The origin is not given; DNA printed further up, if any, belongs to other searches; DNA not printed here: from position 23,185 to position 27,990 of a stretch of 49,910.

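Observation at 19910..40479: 20.6-kb single-strand respiratory super-cluster joining a bc-type complex, copper and haem shuttles, an aa3-type oxidase, haem A synthesis and a Cu-delivery module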

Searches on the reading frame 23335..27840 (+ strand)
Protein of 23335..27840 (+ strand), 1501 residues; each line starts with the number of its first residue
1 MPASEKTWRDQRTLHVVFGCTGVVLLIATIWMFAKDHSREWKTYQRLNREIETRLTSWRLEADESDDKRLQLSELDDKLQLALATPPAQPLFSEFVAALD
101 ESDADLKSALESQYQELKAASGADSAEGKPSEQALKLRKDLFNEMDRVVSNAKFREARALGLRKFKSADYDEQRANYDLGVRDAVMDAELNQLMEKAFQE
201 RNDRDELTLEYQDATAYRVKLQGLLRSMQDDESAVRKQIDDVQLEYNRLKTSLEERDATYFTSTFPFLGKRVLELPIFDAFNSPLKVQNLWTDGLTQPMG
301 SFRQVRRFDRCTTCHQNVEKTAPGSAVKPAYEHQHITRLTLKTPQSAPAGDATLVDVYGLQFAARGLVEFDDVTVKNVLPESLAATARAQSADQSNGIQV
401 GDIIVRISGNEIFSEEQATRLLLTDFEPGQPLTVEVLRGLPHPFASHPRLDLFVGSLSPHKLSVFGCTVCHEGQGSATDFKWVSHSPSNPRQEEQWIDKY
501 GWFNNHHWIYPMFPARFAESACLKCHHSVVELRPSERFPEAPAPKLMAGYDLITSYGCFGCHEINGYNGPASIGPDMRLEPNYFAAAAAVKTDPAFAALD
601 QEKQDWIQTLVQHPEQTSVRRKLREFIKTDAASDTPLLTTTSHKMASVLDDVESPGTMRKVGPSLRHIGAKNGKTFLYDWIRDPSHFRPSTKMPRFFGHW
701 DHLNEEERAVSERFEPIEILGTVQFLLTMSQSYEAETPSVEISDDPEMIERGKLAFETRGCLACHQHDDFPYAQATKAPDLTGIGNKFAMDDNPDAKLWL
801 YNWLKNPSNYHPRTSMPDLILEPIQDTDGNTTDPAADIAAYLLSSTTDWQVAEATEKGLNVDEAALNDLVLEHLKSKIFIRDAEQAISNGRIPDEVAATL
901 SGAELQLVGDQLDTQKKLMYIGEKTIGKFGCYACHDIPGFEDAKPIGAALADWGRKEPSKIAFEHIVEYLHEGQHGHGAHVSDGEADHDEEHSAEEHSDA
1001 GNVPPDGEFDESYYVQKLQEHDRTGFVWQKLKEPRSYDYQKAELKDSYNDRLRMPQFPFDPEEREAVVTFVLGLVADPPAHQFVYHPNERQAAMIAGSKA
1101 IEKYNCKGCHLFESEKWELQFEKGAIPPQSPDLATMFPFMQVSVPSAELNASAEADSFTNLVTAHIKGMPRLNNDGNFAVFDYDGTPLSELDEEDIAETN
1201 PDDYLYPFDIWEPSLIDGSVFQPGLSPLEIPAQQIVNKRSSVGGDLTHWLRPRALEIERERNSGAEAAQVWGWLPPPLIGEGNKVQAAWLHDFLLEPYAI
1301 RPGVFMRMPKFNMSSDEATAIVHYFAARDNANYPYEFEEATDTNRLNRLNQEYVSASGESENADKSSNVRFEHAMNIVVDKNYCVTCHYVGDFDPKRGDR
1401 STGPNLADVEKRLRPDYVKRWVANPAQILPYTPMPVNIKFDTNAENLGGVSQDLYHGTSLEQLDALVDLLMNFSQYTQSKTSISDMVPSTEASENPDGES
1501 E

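Call 4: search_protein_families(library=pfam, proteins=[window:23335-27840:+], max_evalue=0.01)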
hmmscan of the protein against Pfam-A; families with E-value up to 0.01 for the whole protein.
window:23335-27840:+ (1501 aa): 10 families
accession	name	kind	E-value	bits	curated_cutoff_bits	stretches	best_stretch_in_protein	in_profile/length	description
PF00034.26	Cytochrom_C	-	2.7e-15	57.9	21.3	1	749-845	1-89/90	Cytochrome c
PF02433.20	FixO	-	1.1e-07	32.1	29.6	0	659-716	100-153/219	Cytochrome C oxidase, mono-heme subunit/FixO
PF11845.13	Tll0287-like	-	2.2e-07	31.8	24.1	0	477-529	53-111/144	Tll0287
PF14522.11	Cytochrome_C7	-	1.1e-05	25.6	24.8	0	519-563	13-49/67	Cytochrome c7 and related cytochrome c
PF13180.12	PDZ_2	-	0.00041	21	27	1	391-439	24-70/80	PDZ domain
PF14537.11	Cytochrom_c3_2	-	0.0005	20.9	25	0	494-563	28-65/79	Cytochrome c3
PF18035.6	Bap31_Bap29_C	-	0.0011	19.4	30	1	220-252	5-37/52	Bap31/Bap29 cytoplasmic coiled-coil domain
PF17231.7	DUF5305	-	0.0014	18.6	29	1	14-82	122-190/217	Family of unknown function (DUF5305)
PF09728.14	Taxilin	-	0.0083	15.8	30.3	0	185-256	36-107/302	Myosin-like coiled-coil protein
PF17820.7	PDZ_6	-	0.0099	16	27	0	397-423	15-41/54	PDZ domain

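Call 6: search_protein_families(library=ncbifam, proteins=[window:23335-27840:+], max_evalue=0.01)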
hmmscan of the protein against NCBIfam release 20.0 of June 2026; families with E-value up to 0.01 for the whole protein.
window:23335-27840:+ (1501 aa): 9 families
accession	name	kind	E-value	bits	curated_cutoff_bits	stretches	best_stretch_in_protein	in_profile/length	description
TIGR04485.1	thiosulf_SoxX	equivalog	1.9e-25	89.4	61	3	761-843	5-76/78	sulfur oxidation c-type cytochrome SoxX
TIGR02603.1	CxxCH_TIGR02603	domain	5.3e-07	29.7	68.15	0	1382-1428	12-53/134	putative heme-binding domain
NF040971.1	cytc_ExtS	equivalog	3.4e-06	26.5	100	0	754-822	177-251/262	selenite/tellurite reduction operon c-type cytochrome lipoprotein ExtS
NF041199.1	trx7_PDZ_seleno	equivalog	9.9e-06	24.7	300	1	390-439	330-380/390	Trx7/PDZ domain-containing (seleno)protein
NF011055.0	PRK14487.1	subfamily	1.8e-05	24.3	218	0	1383-1436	89-142/212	cbb3-type cytochrome c oxidase subunit II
NF011054.0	PRK14486.1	equivalog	6.5e-05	22.6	447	0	659-696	101-138/294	putative bifunctional cbb3-type cytochrome c oxidase subunit II/cytochrome c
NF011053.0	PRK14485.1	subfamily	0.00016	20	1080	0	658-721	588-650/716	putative bifunctional cbb3-type cytochrome c oxidase subunit I/II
TIGR00781.1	ccoO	equivalog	0.00097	18.9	200.65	0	1382-1437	82-137/232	cytochrome-c oxidase, cbb3-type subunit II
TIGR02037.1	degP_htrA_DO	subfamily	0.0059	15.6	416.2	1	383-438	262-316/434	Do family serine endopeptidase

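Call 12: find_homologous_proteins(query=window:23335-27840:+, max_evalue=1e-10)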
Query window:23335-27840:+ (1501 aa): 882 proteins with E <= 1e-10 among 8000 candidates; the best 120 are listed.
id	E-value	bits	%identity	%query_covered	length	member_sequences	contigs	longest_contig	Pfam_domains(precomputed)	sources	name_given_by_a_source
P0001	0.0e+0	3246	93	98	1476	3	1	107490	PF11845.14,PF00034.27,PF14522.12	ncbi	ncbi:MAG: hypothetical protein R3C28_30010 [Pirellulaceae bacterium]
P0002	0.0e+0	1905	55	99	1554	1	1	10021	PF07627.17,PF02433.21,PF13442.12,PF00034.27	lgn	-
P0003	0.0e+0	1893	54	99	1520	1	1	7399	PF11845.14,PF13442.12,PF00034.27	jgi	jgi:mono/diheme cytochrome c family protein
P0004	0.0e+0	1890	56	100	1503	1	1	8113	PF11845.14,PF13442.12,PF00034.27,PF14522.12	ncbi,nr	ncbi:MAG: hypothetical protein KDB27_31000 [Planctomycetales bacterium]|nr:hypothetical protein [Pla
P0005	0.0e+0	1887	54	100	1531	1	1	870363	PF11845.14,PF00034.27,PF14522.12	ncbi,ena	-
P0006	0.0e+0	1880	55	100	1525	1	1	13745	PF11845.14,PF13442.12,PF00034.27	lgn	-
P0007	0.0e+0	1876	54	99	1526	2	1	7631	PF02433.21,PF11845.14,PF13442.12,PF00034.27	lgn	-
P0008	0.0e+0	1871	53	99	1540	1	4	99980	PF13180.13,PF11845.14,PF13442.12,PF00034.27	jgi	jgi:cytochrome c551/c552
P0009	0.0e+0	1855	54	100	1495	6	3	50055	PF13180.13,PF11845.14,PF13442.12,PF00034.27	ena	-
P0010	0.0e+0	1855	54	99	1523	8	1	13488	PF13442.12,PF00034.27,PF14522.12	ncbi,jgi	jgi:hypothetical protein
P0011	0.0e+0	1855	54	100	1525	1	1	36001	PF13442.12,PF00034.27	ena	-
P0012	0.0e+0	1854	54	99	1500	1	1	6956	PF14537.12,PF02433.21,PF11845.14,PF13442.12,PF00034.27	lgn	-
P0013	0.0e+0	1840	54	100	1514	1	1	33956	PF13442.12,PF00034.27,PF14522.12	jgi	jgi:mono/diheme cytochrome c family protein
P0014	0.0e+0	1839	55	99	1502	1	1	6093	PF11845.14,PF13442.12,PF00034.27,PF14522.12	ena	-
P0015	0.0e+0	1838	52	100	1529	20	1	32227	PF02433.21,PF11845.14,PF00034.27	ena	-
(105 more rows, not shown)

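Call 14: find_related_loci(query=A1, collection=genome_contigs, flank=10000)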
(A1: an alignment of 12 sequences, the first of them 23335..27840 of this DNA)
Query A1 (1501 aa) in genome_contigs; peptide patterns used: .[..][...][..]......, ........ (x = any residue, [..] = any of these).
599 stretches matched a pattern (row limit reached: there are more); 566 encode a relative of the query (tblastn E <= 1e-3); the best 80 are kept; 80 distinct loci.
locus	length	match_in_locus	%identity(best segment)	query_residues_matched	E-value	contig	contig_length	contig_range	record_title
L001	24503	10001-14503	93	1-1501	0e+0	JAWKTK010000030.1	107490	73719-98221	MAG: Pirellulaceae bacterium isolate ABC1.89 ABC1.89.fa-30, whole genome shotgun sequence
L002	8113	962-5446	56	1-1496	0e+0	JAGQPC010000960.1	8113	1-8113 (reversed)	MAG: Planctomycetales bacterium isolate HKST-UBA30 2012-05-30_1_(paired)_contig_515157, whole genome shotgun sequence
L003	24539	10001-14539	54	1-1499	0e+0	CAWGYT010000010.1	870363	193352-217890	MAG: uncultured Planctomycetales bacterium isolate MFD09779.bin.1.123 genome assembly, contig: contig_33364, whole genom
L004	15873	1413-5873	53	1-1490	0e+0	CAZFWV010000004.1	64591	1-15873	MAG TPA_asm: uncultured Pirellulaceae bacterium isolate binchicken_co176_248 genome assembly, contig: NODE_100_length_64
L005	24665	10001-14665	49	1-1487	0e+0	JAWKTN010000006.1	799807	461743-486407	MAG: Pirellulaceae bacterium isolate BC1.9 BC1.9.fa-6, whole genome shotgun sequence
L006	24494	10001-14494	52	1-1487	0e+0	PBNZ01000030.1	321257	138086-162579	MAG: Planctomycetaceae bacterium isolate SP176 107397, whole genome shotgun sequence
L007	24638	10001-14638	47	1-1487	0e+0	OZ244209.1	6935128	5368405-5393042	MAG: Pirellulaceae bacterium isolate 335d7ba8-2d67-459b-ad1e-6de88e14e5f0 genome assembly, chromosome: 2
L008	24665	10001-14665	47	1-1493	0e+0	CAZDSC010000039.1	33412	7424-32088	MAG TPA_asm: uncultured Pirellulaceae bacterium isolate SRP135972_co1_222 genome assembly, contig: NODE_1023_length_3341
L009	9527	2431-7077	46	1-1483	0e+0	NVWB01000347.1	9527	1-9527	MAG: Blastopirellula sp. isolate NORP48 Contig_source1382A_26507, whole genome shotgun sequence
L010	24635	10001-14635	45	1-1501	0e+0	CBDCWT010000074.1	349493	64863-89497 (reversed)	MAG: Pirellulaceae bacterium isolate 484d33e6-743c-4544-9e23-d9dd82aab886 genome assembly, contig: contig_74, whole geno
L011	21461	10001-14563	45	1-1495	0e+0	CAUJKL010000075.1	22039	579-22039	MAG: Planctomycetota bacterium isolate KLAP164 genome assembly, contig: KLAP164_371379, whole genome shotgun sequence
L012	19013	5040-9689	44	1-1487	0e+0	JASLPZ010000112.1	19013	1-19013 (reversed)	MAG: Pirellulaceae bacterium isolate Arabian11_MAG_71 NODE_112_length_19013_cov_3.713878, whole genome shotgun sequence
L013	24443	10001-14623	45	1-1487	0e+0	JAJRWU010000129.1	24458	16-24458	MAG: Planctomycetota bacterium isolate Dive96_bin2.57 k141_1347610, whole genome shotgun sequence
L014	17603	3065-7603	45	1-1493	0e+0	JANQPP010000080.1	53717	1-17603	MAG: Pirellulales bacterium isolate IP29b_bin.168 k99_2553008, whole genome shotgun sequence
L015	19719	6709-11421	44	1-1487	0e+0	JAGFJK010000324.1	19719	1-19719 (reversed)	MAG: Pirellulaceae bacterium isolate mag.21 k127_2308097, whole genome shotgun sequence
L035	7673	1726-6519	42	1-1501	0e+0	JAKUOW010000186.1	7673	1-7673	MAG: Pirellulales bacterium isolate ALOHA_A2.0_43 A2.0-Pirellulales-4_186, whole genome shotgun sequence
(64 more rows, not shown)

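Call 53: search_solved_structures(query=A1, max_evalue=0.01)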
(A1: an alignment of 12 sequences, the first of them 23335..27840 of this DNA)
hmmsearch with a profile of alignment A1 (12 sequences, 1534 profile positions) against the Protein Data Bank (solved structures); distinct sequences matched with E-value up to 0.01: 2.
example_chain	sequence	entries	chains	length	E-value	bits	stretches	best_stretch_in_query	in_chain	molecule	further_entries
3qo6_A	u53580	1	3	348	0.006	17.4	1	370-457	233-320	Protease Do-like 1, chloroplastic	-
4xyd_B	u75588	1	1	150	0.0069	17.2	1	760-852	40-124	NorC-like protein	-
